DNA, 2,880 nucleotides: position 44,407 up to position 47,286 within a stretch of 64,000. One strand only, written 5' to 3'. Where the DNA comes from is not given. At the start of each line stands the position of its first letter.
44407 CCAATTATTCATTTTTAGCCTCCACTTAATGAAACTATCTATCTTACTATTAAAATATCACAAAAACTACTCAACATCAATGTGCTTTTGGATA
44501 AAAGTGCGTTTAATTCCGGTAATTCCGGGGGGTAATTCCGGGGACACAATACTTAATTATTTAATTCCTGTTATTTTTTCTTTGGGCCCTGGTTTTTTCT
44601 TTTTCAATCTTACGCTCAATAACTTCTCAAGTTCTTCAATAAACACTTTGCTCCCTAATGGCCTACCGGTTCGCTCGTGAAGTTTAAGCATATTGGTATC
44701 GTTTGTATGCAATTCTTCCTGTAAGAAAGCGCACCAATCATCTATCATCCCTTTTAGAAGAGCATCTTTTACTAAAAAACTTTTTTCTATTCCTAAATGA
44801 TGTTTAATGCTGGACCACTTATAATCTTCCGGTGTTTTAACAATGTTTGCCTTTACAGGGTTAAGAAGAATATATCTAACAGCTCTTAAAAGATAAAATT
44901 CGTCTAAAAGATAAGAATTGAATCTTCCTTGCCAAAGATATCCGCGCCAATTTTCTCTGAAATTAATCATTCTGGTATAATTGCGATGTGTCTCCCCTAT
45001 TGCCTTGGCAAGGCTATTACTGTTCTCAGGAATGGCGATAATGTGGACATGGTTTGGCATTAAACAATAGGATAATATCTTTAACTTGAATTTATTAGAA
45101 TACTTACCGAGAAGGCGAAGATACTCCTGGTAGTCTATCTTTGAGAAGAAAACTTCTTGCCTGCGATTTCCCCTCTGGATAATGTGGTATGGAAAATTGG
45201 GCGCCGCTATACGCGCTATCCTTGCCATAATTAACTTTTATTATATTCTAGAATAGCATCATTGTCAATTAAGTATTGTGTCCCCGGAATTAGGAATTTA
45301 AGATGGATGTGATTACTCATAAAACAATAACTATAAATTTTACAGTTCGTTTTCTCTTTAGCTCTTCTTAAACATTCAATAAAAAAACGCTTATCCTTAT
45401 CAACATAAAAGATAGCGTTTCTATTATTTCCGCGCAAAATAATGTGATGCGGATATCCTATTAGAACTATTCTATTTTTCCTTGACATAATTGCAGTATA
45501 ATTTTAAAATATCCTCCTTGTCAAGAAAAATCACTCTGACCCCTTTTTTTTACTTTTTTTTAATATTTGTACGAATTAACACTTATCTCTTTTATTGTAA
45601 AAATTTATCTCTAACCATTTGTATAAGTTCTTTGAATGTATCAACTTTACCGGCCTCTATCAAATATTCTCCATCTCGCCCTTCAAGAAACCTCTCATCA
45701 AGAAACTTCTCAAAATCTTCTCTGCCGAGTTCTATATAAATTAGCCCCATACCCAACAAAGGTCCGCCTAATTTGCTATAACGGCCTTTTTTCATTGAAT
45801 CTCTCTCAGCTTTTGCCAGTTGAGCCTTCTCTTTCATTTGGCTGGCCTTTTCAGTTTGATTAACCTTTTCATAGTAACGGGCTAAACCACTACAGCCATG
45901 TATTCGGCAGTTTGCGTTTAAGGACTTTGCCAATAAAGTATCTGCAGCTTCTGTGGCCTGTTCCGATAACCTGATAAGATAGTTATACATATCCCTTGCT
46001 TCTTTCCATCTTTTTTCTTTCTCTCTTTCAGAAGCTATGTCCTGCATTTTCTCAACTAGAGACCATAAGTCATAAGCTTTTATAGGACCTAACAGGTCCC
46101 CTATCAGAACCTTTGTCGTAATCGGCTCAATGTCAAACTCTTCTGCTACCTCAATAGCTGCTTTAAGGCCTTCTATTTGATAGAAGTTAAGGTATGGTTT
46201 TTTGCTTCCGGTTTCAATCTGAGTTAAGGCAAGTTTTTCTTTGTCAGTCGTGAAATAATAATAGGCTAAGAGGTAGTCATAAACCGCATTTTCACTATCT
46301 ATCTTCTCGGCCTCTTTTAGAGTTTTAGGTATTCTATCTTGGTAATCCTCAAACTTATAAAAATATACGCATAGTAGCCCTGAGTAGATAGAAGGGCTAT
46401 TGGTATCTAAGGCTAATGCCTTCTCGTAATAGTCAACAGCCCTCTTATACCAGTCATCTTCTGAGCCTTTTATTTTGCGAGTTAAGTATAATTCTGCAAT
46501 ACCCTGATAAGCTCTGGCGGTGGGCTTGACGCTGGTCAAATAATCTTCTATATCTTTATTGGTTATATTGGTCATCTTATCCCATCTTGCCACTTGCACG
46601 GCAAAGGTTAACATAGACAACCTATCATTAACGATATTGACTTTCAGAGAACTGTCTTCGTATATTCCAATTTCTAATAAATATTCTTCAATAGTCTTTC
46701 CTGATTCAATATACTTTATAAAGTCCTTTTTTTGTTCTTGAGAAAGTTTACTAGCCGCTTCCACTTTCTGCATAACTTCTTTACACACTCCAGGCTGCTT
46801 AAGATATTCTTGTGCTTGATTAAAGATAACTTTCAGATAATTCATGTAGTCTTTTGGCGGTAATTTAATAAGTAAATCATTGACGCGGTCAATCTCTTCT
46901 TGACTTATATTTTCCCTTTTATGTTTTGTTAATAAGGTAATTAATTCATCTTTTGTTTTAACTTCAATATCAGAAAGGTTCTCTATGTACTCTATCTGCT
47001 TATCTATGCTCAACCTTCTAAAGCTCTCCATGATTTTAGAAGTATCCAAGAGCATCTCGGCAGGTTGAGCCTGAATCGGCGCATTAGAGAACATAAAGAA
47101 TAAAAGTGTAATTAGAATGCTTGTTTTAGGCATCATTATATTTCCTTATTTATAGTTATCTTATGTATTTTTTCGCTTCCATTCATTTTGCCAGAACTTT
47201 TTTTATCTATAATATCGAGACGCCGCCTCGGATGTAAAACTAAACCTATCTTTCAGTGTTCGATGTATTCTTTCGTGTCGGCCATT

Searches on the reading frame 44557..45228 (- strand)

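Call 5: search_protein_families(library=pfam, proteins=[window:44557-45228:-], max_evalue=0.1)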
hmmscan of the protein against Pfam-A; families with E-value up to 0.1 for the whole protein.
window:44557-45228:- (223 aa): 1 family
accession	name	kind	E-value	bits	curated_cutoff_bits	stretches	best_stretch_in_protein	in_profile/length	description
PF01797.21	Y1_Tnp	-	2.1e-14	54.1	23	1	11-120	4-118/121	Transposase IS200 like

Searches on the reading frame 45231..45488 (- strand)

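Call 5: search_protein_families(library=pfam, proteins=[window:45231-45488:-], max_evalue=0.1)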
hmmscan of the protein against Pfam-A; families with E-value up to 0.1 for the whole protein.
window:45231-45488:- (85 aa): 2 families
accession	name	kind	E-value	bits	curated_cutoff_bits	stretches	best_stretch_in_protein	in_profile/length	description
PF01797.21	Y1_Tnp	-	1.8e-08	35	23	1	14-68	7-60/121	Transposase IS200 like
PF18532.6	DUF5621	-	0.054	13.6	25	1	10-65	30-85/139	Domain of unknown function (DUF5621)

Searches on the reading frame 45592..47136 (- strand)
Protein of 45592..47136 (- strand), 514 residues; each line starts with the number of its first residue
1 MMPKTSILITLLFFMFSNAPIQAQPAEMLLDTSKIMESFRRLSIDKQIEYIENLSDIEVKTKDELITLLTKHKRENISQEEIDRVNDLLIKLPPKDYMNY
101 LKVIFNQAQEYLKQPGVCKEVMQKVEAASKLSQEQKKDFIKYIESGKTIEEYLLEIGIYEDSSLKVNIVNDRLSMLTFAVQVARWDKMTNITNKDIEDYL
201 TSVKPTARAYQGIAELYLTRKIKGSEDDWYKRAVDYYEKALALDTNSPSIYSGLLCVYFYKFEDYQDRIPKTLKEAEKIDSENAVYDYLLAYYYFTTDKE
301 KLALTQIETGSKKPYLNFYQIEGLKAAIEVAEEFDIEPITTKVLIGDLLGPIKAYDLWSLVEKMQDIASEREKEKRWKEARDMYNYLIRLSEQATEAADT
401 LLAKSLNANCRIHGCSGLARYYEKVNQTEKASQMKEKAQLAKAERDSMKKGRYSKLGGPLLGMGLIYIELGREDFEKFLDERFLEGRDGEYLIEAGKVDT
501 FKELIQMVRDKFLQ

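Call 5: search_protein_families(library=pfam, proteins=[window:45592-47136:-], max_evalue=0.1)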
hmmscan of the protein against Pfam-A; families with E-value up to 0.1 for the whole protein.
window:45592-47136:- (514 aa): 5 families
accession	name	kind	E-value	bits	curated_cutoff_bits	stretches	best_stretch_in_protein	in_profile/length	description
PF09747.14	CCD97-like_C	-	0.00022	21.9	27.1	1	396-500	113-175/197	Coiled-coil domain containing protein 97-like, C-terminal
PF16803.11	DRE2_N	-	0.0019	18.9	23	1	63-137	16-93/130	Fe-S cluster assembly protein DRE2 N-terminus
PF13797.11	Post_transc_reg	-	0.0068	16.6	25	0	61-109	28-76/83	Post-transcriptional regulator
PF13414.12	TPR_11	-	0.021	15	26.8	1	230-254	10-34/42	TPR repeat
PF07719.23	TPR_2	-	0.025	15.1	27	0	230-246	17-33/34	Tetratricopeptide repeat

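Call 6: search_protein_families(library=ncbifam, proteins=[window:45592-47136:-], max_evalue=0.1)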
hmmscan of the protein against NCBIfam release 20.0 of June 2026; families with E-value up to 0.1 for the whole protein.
window:45592-47136:- (514 aa): 1 family
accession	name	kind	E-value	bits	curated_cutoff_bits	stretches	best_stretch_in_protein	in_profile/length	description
NF040959.1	MamA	equivalog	0.018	14.5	200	1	228-293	85-148/204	magnetosome protein MamA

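Call 27: find_related_loci(query=A2, collection=genome_contigs, flank=6000)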
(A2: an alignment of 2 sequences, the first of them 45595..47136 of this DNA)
Query A2 (514 aa) in genome_contigs; peptide patterns used: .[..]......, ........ (x = any residue, [..] = any of these).
69 stretches matched a pattern, but none encodes a relative of the query by tblastn (E <= 1e-3).

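Call 28: find_related_loci(query=A2, collection=metagenome_contigs, flank=8000)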
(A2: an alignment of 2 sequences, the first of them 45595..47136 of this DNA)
Query A2 (514 aa) in metagenome_contigs; peptide patterns used: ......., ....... (x = any residue, [..] = any of these).
600 stretches matched a pattern (row limit reached: there are more); 1 encode a relative of the query (tblastn E <= 1e-3); 1 distinct loci.
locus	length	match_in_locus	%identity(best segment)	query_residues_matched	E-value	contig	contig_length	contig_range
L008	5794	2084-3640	69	1-513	0e+0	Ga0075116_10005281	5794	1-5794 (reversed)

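Call 34: find_homologous_proteins(query=window:45595-47136:-, max_evalue=0.001)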
Query window:45595-47136:- (514 aa): 4 proteins with E <= 0.001 among 8000 candidates.
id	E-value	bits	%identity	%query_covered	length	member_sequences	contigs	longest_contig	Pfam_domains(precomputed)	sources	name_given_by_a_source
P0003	0.0e+0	1124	100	100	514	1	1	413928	-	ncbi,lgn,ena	-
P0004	3.2e-215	733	69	100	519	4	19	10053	PF13424.13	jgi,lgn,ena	-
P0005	9.6e-198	676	60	100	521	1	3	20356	-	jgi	jgi:tetratricopeptide (TPR) repeat protein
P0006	9.9e-194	663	63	100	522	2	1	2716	-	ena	-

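Call 35: find_encoding_contigs(protein=P0005, flank=10000, max_places=4)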
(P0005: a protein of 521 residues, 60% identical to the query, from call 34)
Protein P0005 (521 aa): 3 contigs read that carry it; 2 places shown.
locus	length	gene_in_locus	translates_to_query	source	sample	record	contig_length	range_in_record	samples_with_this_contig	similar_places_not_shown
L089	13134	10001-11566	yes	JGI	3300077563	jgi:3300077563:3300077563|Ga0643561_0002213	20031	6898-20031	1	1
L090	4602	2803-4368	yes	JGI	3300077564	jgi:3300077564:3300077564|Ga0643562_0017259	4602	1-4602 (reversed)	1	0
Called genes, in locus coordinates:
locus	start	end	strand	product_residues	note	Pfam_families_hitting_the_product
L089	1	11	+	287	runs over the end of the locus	PF00231:ATP-synt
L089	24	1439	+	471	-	PF02874:ATP-synt_ab_N, PF00006:ATP-synt_ab, PF22919:ATP-synt_VA_C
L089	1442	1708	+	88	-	PF02823:ATP-synt_DE_N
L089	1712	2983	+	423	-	PF07238:PilZ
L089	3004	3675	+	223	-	PF00590:TP_methylase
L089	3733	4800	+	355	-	PF00551:Formyl_trans_N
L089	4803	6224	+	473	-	PF02878:PGM_PMM_I, PF02879:PGM_PMM_II, PF02880:PGM_PMM_III, PF00408:PGM_PMM_IV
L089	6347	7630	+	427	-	PF03952:Enolase_N, PF00113:Enolase_C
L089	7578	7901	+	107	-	PF04977:DivIC, PF00170:bZIP_1 (weak)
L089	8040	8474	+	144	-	PF07238:PilZ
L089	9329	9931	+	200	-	PF14362:DUF4407 (weak)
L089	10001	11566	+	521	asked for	-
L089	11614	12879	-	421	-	PF13174:TPR_6 (faint)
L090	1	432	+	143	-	?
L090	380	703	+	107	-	PF04977:DivIC, PF00170:bZIP_1 (weak)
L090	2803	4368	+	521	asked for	-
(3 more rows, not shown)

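Call 36: find_encoding_contigs(protein=P0004, flank=10000, max_places=4)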
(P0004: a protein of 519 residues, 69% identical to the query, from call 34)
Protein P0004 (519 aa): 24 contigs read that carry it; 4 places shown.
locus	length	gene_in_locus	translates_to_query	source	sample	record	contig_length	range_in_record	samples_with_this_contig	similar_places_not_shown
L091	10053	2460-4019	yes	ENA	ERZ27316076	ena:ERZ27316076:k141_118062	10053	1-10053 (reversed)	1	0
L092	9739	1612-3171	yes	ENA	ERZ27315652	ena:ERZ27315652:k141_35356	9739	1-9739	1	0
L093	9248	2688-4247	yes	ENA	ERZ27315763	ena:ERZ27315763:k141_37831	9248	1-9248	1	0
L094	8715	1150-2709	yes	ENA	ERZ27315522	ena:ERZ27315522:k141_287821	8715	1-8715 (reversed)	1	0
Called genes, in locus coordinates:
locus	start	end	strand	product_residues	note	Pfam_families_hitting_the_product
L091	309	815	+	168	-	-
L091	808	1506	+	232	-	-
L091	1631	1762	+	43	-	-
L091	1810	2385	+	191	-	PF06818:Fez1 (weak)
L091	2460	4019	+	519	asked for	PF13424:TPR_12 (faint)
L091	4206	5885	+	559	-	PF07676:PD40 (faint), PF25174:Beta-prop_THOC3 (faint), PF26550:Tricorn_2nd (faint), PF00400:WD40 (faint), PF19294:DACZ_N (faint), PF23381:Beta-prop_IFT122_1st (faint)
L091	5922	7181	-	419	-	PF13174:TPR_6 (faint)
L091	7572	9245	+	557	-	PF02776:TPP_enzyme_N, PF00205:TPP_enzyme_M, PF02775:TPP_enzyme_C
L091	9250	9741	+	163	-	PF13291:ACT_4 (faint), PF01842:ACT, PF22629:ACT_AHAS_ss, PF13710:ACT_5, PF10369:ALS_ss_C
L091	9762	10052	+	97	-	?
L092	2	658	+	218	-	?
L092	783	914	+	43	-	-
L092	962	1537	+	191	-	PF06818:Fez1 (weak)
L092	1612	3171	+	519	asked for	PF13424:TPR_12 (faint)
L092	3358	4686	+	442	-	PF26550:Tricorn_2nd (faint), PF07676:PD40 (faint), PF00400:WD40 (faint), PF23381:Beta-prop_IFT122_1st (faint)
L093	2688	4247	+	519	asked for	PF13424:TPR_12 (faint)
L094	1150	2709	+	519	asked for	PF13424:TPR_12 (faint)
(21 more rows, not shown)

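Call 53: search_solved_structures(query=A5, max_evalue=1)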
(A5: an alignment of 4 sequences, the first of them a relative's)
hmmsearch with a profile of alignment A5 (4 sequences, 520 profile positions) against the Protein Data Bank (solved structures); distinct sequences matched with E-value up to 1: 36.
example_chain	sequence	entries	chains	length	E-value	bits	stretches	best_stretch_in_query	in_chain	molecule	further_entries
9qhb_A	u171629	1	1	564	4.2e-20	75.2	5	237-299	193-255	Engineered tetratricopeptide repeat protein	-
7obi_A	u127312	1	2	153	1.7e-12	50.1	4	236-272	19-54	CTPR-rv4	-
9qhc_A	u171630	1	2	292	5.1e-12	48.5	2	237-299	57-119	Engineered tetratricopeptide repeat protein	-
8bu0_A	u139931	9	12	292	1.1e-11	47.4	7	236-299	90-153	Consensus tetratricopeptide repeat protein | Crystal structure of an 8-repeat consensus TPR superhelix with Zinc. | Monomer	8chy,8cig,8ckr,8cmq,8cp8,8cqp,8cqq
3kd7_A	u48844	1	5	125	1.6e-07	33.7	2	236-272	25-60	CTPR390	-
1na0_A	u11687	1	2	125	2.9e-07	32.9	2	236-274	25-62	designed protein CTPR3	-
2fo7_A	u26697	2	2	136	1.2e-06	30.8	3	236-299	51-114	SYNTHETIC CONSENSUS TPR PROTEIN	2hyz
8ch0_A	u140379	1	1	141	2e-06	30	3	236-299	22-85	Consensus tetratricopeptide repeat protein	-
9gzg_A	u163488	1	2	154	3e-06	29.5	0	236-264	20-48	Engineered CTPR protein with glutamic acids for conductivity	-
6vfj_B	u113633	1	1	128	1.7e-05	27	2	235-267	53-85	I53_dn5B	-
1na3_A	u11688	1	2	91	0.00011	24.3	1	236-274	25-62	designed protein CTPR2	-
6vfh_A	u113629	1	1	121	0.00031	22.9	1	236-271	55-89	T33_dn10A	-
6v8e_A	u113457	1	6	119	0.00051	22.1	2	236-274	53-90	Designed protein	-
8ur5_A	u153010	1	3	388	0.00054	22.1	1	235-267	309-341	Trimer head HA,Hemagglutinin HA1 chain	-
7kna_A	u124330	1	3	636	0.0012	20.9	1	235-267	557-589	Hemagglutinin,I53_dn5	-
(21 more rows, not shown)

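Call 54: predict_structure(alignment_id=A5)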
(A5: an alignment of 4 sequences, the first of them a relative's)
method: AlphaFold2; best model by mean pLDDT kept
length: 514 residues; sequences in the alignment: 4
mean_pLDDT: 59.5   pTM: 0.33
mean pLDDT of the five models: 59.5, 58.8, 53.8, 52.4, 51.6
residues with pLDDT >= 90: 27; 70-90: 136; 50-70: 200; < 50: 151
segments of 3 or more residues with pLDDT < 50: 1-35, 128-132, 153-189, 310-323, 333-358, 396-398, 449-462, 464-471
pLDDT, mean of each block of 10 residues (from residue 1): 27 30 28 51 77 84 89 77 72 63 61 59 53 54 60 40 27 26 33 71 71 66 66 89 81 74 79 76 57 59 57 43 52 43 33 39 66 74 71 52 66 89 89 91 65 37 44 62 52 54 60 49
secondary structure, 60 per line:
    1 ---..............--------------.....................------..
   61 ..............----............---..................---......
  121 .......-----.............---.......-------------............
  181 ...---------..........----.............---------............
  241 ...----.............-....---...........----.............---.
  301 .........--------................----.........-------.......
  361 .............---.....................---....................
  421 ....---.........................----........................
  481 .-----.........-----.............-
elements in order: H4-17 H32-52 H59-74 H79-90 H94-111 H115-127 H133-145 H149-155 H169-183 H193-202 H207-219 H229-243 H248-260 H262-265 H269-279 H284-296 H300-309 H318-333 H338-346 H354-373 H377-397 H401-424 H428-452 H457-481 H487-495 H501-513

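Call 59: fold_search(model_id=the predicted structure, library=pdb)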
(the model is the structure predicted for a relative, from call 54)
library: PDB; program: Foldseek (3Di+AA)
matches with E <= 10: 1070; with E <= 0.001: 10
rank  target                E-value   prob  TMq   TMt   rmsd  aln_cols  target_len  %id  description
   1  4hot_A                3.0e-04  1.00  0.25  0.26  17.8       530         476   13  Crystal Structure of Full-Length Human IFIT5 with 5`-triphosphate Oligoadenine (released 2013-01-23)
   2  9ijj_k                4.7e-04  1.00  0.23  0.15  20.3       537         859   13  In situ structure of the central apparatus in mouse sperm axoneme. (released 2025-06-04)
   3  9ijj_l                5.4e-04  1.00  0.23  0.15  20.4       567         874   13  In situ structure of the central apparatus in mouse sperm axoneme. (released 2025-06-04)
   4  6eou                  6.1e-04  1.00  0.24  0.34  13.1       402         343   13  O-GlcNAc transferase TPR domain with the intellectual disability associated mutation L254F (released 2018-05-09)
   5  1w3b_A                6.3e-04  1.00  0.26  0.33  15.7       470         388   14  The superhelical TPR domain of O-linked GlcNAc transferase reveals structural similarities to importin alpha. (released 2004-09-09)
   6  8chy                  7.5e-04  1.00  0.23  0.40  11.5       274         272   18  Crystal structure of an 8-repeat consensus TPR superhelix with Zinc. (released 2024-02-21)
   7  9qhc_A                7.5e-04  1.00  0.26  0.43  17.1       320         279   18  Crystal structure of 8-repeat CTPR protein with eliminated coordination sites (released 2025-10-22)
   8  9hvq_Q                8.2e-04  0.99  0.19  0.13  26.7       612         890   11  Structure of the transcribing Pol II-DSIF-PAF-SPT6-RECQL5 complex (released 2025-07-16)
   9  4hor_A                8.5e-04  1.00  0.27  0.29  17.8       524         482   13  Crystal Structure of Full-Length Human IFIT5 with 5`-triphosphate Oligocytidine (released 2013-01-23)
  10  3zgq                  9.7e-04  1.00  0.22  0.24  18.2       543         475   12  Crystal structure of human interferon-induced protein IFIT5 (released 2013-01-23)
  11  9qhc_B                1.1e-03  1.00  0.23  0.39  16.3       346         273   18  Crystal structure of 8-repeat CTPR protein with eliminated coordination sites (released 2025-10-22)
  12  9qhb                  1.1e-03  1.00  0.23  0.40  12.0       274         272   17  Crystal structure of 16-repeat CTPR protein with eliminated coordination sites (released 2025-10-22)
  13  8a3t_D                1.3e-03  0.99  0.20  0.19  23.9       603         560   12  S. cerevisiae APC/C-Cdh1 complex (released 2022-08-31)
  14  6vbu_8                1.4e-03  1.00  0.24  0.26  17.7       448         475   12  Structure of the bovine BBSome complex (released 2020-01-29)
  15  7y4i_A                1.6e-03  1.00  0.21  0.16  24.4       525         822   12  Crystal structure of SPINDLY in complex with GDP (released 2022-12-07)
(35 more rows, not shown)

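Call 65: search_protein_families(library=pfam, proteins=[L089:9329-9928:+, L008:1383-2006:+, L091:4206-5882:+], max_evalue=1)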
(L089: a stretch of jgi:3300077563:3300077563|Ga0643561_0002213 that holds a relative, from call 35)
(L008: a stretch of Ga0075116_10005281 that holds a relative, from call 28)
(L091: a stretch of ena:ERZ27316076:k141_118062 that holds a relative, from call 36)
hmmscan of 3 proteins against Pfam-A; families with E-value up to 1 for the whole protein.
L089:9329-9928:+ (200 aa): 138 families (the best 25 are shown)
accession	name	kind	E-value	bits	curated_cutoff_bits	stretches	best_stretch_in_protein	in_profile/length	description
PF14362.11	DUF4407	-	4.4e-07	29.9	31.3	1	32-142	115-230/297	Domain of unknown function (DUF4407)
PF25078.1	DUF7801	-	9.2e-05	23.1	33.2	2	91-137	65-111/155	Domain of unknown function (DUF7801)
PF02601.20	Exonuc_VII_L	-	0.00026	21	35.9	1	26-165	148-280/315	Exonuclease VII, large subunit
PF00261.25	Tropomyosin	-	0.00031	20.7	38.6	1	96-147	177-228/242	Tropomyosin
PF18210.6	Knl1_RWD_C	-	0.00042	20.9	27.8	1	97-140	1-49/151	Knl1 RWD C-terminal domain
PF02090.21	SPAM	-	0.00042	20.7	35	1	37-156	2-124/142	Salmonella surface presentation of antigen gene type M protein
PF04977.20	DivIC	-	0.00046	20.4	28.9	2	49-80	20-51/80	Septum formation initiator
PF03938.19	OmpH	-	0.00062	20.4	32.4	1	50-144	23-114/141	Outer membrane protein (OmpH-like)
PF19220.6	Rod_CreS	-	0.00072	19.1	100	1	30-143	11-119/359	Crescentin, rod domain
PF23991.1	DUF7310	-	0.00092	20.1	40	1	65-131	1-68/83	Coiled-coil region of unknown function (DUF7310)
PF15456.11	Uds1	-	0.0015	19.2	28.8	1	94-139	22-67/123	Up-regulated During Septation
PF04108.17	ATG17_like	-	0.0017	18.3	43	1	96-160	119-191/355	Autophagy protein ATG17-like domain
PF04102.17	SlyX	-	0.0024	18.9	30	1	52-90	23-61/67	SlyX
PF02403.27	Seryl_tRNA_N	-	0.0024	18.5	28.2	1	95-136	31-75/108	Seryl-tRNA synthetase N-terminal domain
PF25014.1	NET2A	-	0.0024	18.2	33.1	1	37-138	129-226/235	NET2A-like domain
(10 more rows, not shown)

L008:1383-2006:+ (208 aa): 101 families (the best 25 are shown)
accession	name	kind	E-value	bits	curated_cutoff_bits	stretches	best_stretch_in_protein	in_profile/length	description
PF06818.20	Fez1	-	6.9e-06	27.1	34.4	1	27-140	19-105/199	Fez1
PF07303.18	Occludin_ELL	-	9.2e-05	23.6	31.2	1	27-75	10-58/101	Occludin homology domain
PF19220.6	Rod_CreS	-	0.00085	18.9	100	1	28-141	9-123/359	Crescentin, rod domain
PF24918.1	NET2A_C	-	0.00098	19.5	27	1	51-141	25-112/180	NET2A, C-terminal domain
PF04977.20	DivIC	-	0.0013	19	28.9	1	89-129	12-52/80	Septum formation initiator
PF07321.17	YscO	-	0.003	18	28.8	1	36-82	57-102/149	Type III secretion protein YscO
PF05837.17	CENP-H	-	0.0031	17.8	29.9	1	30-80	80-130/202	Centromere protein H (CENP-H)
PF11559.13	ADIP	-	0.0053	17.3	34.3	1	92-139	71-118/151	Afadin- and alpha -actinin-Binding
PF14257.11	DUF4349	-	0.0057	16.5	27.7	1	52-123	77-144/213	Domain of unknown function (DUF4349)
PF07889.17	DUF1664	-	0.0061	17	34.6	1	96-140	61-105/124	Protein of unknown function (DUF1664)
PF09090.17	MIF4G_like_2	-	0.0071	16.3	22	1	51-152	156-251/263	MIF4G like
PF12329.13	TMF_DNA_bd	-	0.0078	16.6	35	1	89-142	21-74/74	TATA element modulatory factor 1 DNA binding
PF01920.25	Prefoldin_2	-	0.0083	16.5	27.6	1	98-136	66-104/106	Prefoldin subunit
PF06005.17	ZapB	-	0.0091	16.9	31.5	1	53-83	11-41/71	Cell division protein ZapB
PF10046.14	BLOC1_2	-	0.0092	16.8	33.4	1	97-128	37-68/96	Biogenesis of lysosome-related organelles complex-1 subunit 2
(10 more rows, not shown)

L091:4206-5882:+ (559 aa): 6 families
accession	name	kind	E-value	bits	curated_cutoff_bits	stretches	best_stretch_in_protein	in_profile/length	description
PF07676.18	PD40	-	1.6e-18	66.5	20.9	2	389-408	11-30/38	WD40-like Beta Propeller Repeat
PF25174.1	Beta-prop_THOC3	-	4.1e-06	26.4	305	1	157-260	53-159/272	THOC3 beta-propeller domain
PF00400.38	WD40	-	5.3e-06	27.2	27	0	230-246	10-27/39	WD domain, G-beta repeat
PF19294.4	DACZ_N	-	1e-05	25.6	24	1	310-370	15-74/125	Diadenylate cyclase, N-terminal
PF23775.1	Beta-prop_RIG_2nd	-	0.00044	20.2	80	0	229-262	36-69/278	RIG second beta-propeller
PF02955.21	GSH-S_ATP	-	0.0034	17.3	23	0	321-340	75-94/175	Prokaryotic glutathione synthetase, ATP-grasp domain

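Call 66: search_protein_families(library=padloc, proteins=[L089:9329-9928:+, window:45595-47136:-], max_evalue=0.1)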
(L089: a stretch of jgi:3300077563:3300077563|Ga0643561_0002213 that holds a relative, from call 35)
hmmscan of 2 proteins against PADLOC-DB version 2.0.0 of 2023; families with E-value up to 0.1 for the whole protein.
L089:9329-9928:+ (200 aa): 70 families (the best 25 are shown)
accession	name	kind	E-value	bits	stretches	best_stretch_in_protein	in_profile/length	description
PDLC03859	LmuB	-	9.8e-08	29.6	1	37-142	385-487/611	-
PDLC03860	LmuB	-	1.4e-06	25.2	1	31-135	162-264/565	-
PDLC00551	JetC2|JetC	-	2.3e-06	23.7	1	31-141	866-976/1365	DUF3584 domain; MukB-like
PDLC02663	DndD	-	2.6e-06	24.5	1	30-147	388-503/675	DndD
PDLC00519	JetC1|JetC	-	7.5e-06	22.4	1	27-143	625-746/1097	DUF3584 domain; MukB-like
PDLC03865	LmuB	-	1.6e-05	21.3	1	30-138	563-669/1007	-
PDLC03864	LmuB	-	1.7e-05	21.5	1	56-140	263-348/657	-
PDLC00262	LmuB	-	2.7e-05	21.2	1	22-141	152-274/588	AAA ATPase domain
PDLC00553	JetC2|JetC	-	4.3e-05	19.6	1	52-173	891-1010/1361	DUF3584 domain; MukB-like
PDLC00580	JetC3|JetC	-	5.2e-05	19.7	1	34-136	293-390/1068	DUF3584 domain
PDLC03839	LeoA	-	8e-05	19.9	1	45-140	275-375/559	-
PDLC00025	DruG2|DruG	-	8.4e-05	19.3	1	33-148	293-414/704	Unknown function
PDLC02731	PbeC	-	8.9e-05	19.5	1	35-141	379-483/645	PbeC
PDLC02668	DndD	-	9.6e-05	19.5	1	47-140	389-479/659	DndD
PDLC02756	PbeC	-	0.00011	19.4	1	46-145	391-487/643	PbeC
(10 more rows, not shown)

window:45595-47136:- (514 aa): 0 families
